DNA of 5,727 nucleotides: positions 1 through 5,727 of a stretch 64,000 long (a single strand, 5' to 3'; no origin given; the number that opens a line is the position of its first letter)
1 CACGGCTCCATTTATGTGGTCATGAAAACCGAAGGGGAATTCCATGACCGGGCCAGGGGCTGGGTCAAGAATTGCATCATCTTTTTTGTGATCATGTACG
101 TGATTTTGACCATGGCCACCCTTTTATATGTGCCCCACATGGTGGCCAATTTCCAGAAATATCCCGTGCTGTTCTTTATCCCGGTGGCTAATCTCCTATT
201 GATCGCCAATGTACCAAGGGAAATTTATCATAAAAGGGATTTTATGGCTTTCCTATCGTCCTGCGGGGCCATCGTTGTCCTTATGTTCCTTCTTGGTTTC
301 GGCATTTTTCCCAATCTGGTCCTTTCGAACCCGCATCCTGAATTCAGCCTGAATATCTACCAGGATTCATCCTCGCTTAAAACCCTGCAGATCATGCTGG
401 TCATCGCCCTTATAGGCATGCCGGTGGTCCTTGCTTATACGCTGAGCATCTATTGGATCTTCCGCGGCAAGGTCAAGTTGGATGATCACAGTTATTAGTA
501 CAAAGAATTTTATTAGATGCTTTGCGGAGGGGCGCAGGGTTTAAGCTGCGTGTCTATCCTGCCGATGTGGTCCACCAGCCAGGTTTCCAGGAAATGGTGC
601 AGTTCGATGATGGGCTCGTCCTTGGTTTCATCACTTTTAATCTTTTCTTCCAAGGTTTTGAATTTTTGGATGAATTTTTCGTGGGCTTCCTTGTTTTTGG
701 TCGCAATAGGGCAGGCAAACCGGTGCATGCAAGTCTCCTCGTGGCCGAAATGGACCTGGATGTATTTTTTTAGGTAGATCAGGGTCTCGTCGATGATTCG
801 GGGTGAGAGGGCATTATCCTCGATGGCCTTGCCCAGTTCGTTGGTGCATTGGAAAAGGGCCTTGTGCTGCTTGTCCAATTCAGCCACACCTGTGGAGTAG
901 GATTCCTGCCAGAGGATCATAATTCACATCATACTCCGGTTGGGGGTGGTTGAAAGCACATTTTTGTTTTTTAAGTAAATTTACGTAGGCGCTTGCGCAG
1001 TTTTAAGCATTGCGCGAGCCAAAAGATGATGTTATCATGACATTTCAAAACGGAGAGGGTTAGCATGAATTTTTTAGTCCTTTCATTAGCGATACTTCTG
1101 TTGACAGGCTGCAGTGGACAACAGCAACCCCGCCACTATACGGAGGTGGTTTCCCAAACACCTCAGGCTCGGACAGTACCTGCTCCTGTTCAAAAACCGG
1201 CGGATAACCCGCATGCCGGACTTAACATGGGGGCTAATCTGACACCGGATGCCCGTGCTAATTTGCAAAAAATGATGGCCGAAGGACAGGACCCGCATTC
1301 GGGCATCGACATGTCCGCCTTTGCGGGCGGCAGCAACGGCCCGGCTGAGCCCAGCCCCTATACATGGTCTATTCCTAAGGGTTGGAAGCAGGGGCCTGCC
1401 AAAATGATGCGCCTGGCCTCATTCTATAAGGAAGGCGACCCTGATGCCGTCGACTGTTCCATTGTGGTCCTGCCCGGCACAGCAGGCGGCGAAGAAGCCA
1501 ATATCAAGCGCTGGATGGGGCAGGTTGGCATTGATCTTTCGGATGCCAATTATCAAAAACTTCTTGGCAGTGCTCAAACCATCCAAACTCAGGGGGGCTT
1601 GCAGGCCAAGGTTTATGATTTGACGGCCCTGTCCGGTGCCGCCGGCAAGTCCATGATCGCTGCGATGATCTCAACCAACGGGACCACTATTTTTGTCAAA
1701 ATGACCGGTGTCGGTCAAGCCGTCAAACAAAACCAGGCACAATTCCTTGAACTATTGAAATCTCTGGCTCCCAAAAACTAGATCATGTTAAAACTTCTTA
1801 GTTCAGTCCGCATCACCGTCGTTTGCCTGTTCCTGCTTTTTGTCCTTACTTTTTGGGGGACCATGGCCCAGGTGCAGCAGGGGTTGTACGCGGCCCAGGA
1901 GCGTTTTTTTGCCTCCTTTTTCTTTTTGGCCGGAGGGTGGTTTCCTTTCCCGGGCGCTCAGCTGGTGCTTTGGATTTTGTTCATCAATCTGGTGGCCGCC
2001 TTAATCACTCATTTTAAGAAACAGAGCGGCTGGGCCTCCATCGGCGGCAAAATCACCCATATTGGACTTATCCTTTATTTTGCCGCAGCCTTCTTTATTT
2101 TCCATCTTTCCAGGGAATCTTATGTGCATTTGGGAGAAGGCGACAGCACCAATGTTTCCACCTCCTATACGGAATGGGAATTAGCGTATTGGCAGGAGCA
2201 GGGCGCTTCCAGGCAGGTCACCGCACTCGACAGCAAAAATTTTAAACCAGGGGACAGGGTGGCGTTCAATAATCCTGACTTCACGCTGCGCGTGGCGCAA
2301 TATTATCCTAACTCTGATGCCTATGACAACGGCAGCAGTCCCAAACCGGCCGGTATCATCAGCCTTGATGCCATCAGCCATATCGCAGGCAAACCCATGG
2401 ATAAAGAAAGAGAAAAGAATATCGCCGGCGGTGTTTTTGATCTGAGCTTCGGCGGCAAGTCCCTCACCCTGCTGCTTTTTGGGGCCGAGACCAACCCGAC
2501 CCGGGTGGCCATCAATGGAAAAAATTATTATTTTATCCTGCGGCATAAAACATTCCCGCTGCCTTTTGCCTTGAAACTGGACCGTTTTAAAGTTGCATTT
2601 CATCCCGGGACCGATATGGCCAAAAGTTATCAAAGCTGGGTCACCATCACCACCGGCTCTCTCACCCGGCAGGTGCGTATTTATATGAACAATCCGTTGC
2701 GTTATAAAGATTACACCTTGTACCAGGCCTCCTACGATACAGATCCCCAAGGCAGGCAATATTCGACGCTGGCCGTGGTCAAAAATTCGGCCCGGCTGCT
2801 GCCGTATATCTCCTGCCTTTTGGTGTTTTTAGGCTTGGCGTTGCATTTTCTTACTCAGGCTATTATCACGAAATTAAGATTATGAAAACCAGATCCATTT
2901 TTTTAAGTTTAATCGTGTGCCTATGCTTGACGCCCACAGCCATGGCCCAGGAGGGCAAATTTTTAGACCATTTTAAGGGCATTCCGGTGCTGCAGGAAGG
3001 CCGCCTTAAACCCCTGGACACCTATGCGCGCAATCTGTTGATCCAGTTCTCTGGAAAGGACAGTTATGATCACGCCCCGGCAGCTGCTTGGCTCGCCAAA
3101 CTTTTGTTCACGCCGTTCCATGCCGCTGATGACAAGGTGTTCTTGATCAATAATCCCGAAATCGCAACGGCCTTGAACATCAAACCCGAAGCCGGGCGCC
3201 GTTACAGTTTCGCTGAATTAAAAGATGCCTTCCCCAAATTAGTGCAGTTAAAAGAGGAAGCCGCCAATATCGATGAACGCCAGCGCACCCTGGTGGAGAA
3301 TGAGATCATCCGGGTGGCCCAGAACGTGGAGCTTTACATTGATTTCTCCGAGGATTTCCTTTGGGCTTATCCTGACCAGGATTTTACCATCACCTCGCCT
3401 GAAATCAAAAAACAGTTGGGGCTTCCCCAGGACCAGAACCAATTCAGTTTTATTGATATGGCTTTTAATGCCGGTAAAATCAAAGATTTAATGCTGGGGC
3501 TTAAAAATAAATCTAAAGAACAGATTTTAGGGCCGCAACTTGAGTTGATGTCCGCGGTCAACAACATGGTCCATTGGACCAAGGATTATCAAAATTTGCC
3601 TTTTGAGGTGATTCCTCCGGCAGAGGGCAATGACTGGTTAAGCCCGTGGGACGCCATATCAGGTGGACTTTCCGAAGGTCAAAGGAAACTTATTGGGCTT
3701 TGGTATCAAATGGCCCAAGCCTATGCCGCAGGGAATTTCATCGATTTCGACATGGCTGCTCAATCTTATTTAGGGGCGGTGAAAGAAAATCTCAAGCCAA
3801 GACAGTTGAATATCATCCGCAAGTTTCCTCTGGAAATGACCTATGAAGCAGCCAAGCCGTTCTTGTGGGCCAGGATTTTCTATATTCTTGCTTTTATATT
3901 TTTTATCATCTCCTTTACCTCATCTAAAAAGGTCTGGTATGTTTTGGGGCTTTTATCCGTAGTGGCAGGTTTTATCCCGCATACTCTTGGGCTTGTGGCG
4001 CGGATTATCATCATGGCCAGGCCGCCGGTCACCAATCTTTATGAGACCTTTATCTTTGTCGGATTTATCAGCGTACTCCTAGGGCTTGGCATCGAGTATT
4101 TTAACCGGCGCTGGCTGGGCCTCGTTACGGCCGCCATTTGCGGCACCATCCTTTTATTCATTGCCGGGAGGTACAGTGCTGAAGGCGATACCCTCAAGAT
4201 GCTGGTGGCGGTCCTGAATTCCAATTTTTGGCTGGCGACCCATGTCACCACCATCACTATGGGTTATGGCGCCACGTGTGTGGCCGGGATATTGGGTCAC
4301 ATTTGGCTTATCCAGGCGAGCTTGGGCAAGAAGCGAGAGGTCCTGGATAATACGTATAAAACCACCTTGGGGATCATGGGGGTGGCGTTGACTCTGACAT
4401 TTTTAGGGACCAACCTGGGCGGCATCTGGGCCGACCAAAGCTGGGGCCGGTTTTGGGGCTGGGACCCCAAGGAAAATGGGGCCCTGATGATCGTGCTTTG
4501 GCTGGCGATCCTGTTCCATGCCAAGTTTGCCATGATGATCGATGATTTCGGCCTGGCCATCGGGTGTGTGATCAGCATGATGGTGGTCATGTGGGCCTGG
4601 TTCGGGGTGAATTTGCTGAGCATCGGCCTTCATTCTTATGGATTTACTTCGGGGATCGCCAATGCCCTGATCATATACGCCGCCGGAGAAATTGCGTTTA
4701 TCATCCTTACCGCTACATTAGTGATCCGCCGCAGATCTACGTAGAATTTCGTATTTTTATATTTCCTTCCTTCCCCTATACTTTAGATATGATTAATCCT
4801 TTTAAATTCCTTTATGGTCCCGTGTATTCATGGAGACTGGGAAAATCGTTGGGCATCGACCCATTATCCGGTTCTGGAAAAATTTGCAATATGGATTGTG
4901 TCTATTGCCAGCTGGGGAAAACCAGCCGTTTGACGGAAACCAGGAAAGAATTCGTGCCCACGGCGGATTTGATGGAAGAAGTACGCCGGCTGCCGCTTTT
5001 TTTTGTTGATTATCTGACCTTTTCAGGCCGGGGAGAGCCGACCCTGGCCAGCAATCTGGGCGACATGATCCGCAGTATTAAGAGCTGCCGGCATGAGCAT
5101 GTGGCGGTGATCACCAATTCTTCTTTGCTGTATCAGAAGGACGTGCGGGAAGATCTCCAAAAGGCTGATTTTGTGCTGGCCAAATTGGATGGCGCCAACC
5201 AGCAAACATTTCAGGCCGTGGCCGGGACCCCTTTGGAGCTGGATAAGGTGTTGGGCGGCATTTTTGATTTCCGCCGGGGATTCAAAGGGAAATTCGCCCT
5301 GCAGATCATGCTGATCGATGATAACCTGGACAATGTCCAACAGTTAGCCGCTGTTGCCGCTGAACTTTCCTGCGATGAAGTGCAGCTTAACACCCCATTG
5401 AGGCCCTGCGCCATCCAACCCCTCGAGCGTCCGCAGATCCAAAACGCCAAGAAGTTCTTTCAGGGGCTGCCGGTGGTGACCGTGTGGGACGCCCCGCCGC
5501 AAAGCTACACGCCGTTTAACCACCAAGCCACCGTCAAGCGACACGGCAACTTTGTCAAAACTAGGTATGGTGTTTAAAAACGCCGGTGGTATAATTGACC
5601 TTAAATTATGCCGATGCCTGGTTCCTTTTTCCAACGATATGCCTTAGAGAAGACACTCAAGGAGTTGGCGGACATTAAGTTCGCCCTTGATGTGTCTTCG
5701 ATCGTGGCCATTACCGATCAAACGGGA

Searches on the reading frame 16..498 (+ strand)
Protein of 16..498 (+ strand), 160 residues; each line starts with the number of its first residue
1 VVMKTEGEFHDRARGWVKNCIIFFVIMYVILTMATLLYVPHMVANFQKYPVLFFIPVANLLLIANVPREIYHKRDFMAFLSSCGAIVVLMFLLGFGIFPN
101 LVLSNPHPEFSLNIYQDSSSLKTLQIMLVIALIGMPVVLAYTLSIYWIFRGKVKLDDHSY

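Call 16: search_protein_families(library=pfam, proteins=[window:16-498:+], max_evalue=0.00001)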
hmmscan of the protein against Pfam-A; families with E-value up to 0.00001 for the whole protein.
window:16-498:+ (160 aa): 1 family
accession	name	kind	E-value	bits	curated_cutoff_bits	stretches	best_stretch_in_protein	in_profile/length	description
PF02322.20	Cyt_bd_oxida_II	-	2e-26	93.5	35.6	1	2-149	176-302/302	Cytochrome bd terminal oxidase subunit II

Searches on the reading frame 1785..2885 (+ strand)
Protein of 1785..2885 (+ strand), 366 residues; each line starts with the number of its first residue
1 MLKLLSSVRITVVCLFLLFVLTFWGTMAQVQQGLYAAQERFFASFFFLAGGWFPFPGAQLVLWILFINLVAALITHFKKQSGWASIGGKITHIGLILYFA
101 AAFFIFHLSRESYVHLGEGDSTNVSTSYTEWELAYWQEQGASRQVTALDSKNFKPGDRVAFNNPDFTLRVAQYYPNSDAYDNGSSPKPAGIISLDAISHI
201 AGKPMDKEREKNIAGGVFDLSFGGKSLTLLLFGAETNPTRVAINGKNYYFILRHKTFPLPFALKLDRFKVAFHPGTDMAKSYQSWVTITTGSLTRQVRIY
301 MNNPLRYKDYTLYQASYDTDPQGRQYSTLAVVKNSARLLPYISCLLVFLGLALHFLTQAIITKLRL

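Call 16: search_protein_families(library=pfam, proteins=[window:1785-2885:+], max_evalue=0.00001)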
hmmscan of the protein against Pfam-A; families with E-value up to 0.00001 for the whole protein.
window:1785-2885:+ (366 aa): 1 family
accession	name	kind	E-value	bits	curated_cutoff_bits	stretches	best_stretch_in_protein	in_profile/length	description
PF05140.19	ResB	-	9.8e-16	58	24.6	1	258-319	204-267/486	ResB-like family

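Call 69: search_protein_families(library=ncbifam, proteins=[window:1785-2885:+], max_evalue=0.001)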
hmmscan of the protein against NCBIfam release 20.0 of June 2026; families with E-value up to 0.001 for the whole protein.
window:1785-2885:+ (366 aa): 0 families

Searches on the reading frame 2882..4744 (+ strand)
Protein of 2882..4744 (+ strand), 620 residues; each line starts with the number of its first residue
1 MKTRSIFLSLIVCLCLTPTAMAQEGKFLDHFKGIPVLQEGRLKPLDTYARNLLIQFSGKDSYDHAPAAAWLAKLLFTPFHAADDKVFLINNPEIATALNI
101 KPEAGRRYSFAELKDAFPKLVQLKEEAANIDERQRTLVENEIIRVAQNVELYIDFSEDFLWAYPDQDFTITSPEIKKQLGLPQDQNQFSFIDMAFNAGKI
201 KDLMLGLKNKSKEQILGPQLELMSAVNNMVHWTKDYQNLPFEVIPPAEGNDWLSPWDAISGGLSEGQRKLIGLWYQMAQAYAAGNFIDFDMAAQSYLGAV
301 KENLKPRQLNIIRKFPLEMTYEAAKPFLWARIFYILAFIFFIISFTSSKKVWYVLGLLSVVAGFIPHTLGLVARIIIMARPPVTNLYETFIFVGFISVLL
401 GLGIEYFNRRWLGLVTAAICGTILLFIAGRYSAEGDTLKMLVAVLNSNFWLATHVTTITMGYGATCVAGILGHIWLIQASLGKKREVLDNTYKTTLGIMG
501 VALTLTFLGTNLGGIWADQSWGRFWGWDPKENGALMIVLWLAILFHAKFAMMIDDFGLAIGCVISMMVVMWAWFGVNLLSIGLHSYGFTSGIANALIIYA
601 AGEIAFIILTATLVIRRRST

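Call 16: search_protein_families(library=pfam, proteins=[window:2882-4744:+], max_evalue=0.00001)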
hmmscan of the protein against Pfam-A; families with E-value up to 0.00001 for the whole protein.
window:2882-4744:+ (620 aa): 1 family
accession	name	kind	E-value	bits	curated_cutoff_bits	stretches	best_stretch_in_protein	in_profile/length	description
PF01578.25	Cytochrom_C_asm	-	2.1e-20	73.7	29.9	1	384-584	2-212/212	Cytochrome C assembly protein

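Call 69: search_protein_families(library=ncbifam, proteins=[window:2882-4744:+], max_evalue=0.001)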
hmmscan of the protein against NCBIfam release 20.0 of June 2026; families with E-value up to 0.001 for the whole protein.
window:2882-4744:+ (620 aa): 1 family
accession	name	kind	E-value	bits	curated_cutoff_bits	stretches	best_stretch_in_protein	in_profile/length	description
TIGR03144.1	cytochr_II_ccsB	equivalog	1.7e-37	129.5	187.6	2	485-587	153-252/252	c-type cytochrome biogenesis protein CcsB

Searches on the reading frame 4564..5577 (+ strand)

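Call 16: search_protein_families(library=pfam, proteins=[window:4564-5577:+], max_evalue=0.00001)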
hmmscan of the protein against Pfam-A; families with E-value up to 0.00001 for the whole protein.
window:4564-5577:+ (337 aa): 1 family
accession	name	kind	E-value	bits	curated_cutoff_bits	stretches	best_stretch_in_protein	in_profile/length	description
PF04055.27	Radical_SAM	-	2.6e-11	44.4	29.5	1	106-261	5-162/166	Radical SAM superfamily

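Call 69: search_protein_families(library=ncbifam, proteins=[window:4564-5577:+], max_evalue=0.001)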
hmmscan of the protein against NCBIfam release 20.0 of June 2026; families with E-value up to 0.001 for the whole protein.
window:4564-5577:+ (337 aa): 21 families
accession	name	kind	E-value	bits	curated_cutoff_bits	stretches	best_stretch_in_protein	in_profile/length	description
TIGR02668.1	moaA_archaeal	equivalog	4.2e-12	45.7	325.25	1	106-274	18-182/303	GTP 3',8-cyclase MoaA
TIGR02666.1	moaA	equivalog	4.7e-11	42.2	284.05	1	108-267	20-182/336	GTP 3',8-cyclase MoaA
TIGR04317.1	W_rSAM_matur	equivalog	6.3e-11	42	380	1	107-275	13-181/349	tungsten cofactor oxidoreductase radical SAM maturase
NF001199.0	PRK00164.2-1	equivalog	1.7e-10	40.5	231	1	106-235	20-144/308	GTP 3',8-cyclase MoaA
NF038283.1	viperin_w_prok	equivalog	7.8e-09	35.1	180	1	107-218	11-124/281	viperin family antiviral radical SAM protein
TIGR02493.1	PFLA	equivalog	4.8e-08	32.7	231.75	1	108-225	25-143/235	pyruvate formate-lyase-activating protein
TIGR02495.1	NrdG2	equivalog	1e-07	31.5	131.15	1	108-204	26-117/193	anaerobic ribonucleoside-triphosphate reductase activating protein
TIGR03962.1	mycofact_rSAM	equivalog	7.7e-06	25.3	265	1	108-270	22-178/339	mycofactocin radical SAM maturase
NF038332.1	rSAM_rare_HxsC4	exception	2.8e-05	23.4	500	1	105-236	21-150/335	radical SAM protein HxsC4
NF045702.1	rSAM_GDGT_ether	equivalog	4.2e-05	22.4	450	1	108-215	96-205/486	tetraether lipid synthase Tes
TIGR04545.1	rSAM_ahbD_hemeb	equivalog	8.4e-05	22.2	500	1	107-269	9-166/339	heme b synthase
TIGR04251.1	SCM_rSAM_ScmF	equivalog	9.6e-05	21.9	400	1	108-277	14-181/353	SynChlorMet cassette radical SAM/SPASM protein ScmF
TIGR03963.1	rSAM_QueE_Clost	equivalog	0.00014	21.6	260.1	1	107-192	28-108/219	putative 7-carboxy-7-deazaguanine synthase QueE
TIGR04311.1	rSAM_Geo_metal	subfamily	0.00017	20.7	400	1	107-260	12-169/423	radical SAM/SPASM family putative metalloenzyme maturase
NF045646.2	rSAM_Se_TrsS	equivalog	0.00024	19.8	490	1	107-228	95-215/441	radical SAM (seleno)protein TrsS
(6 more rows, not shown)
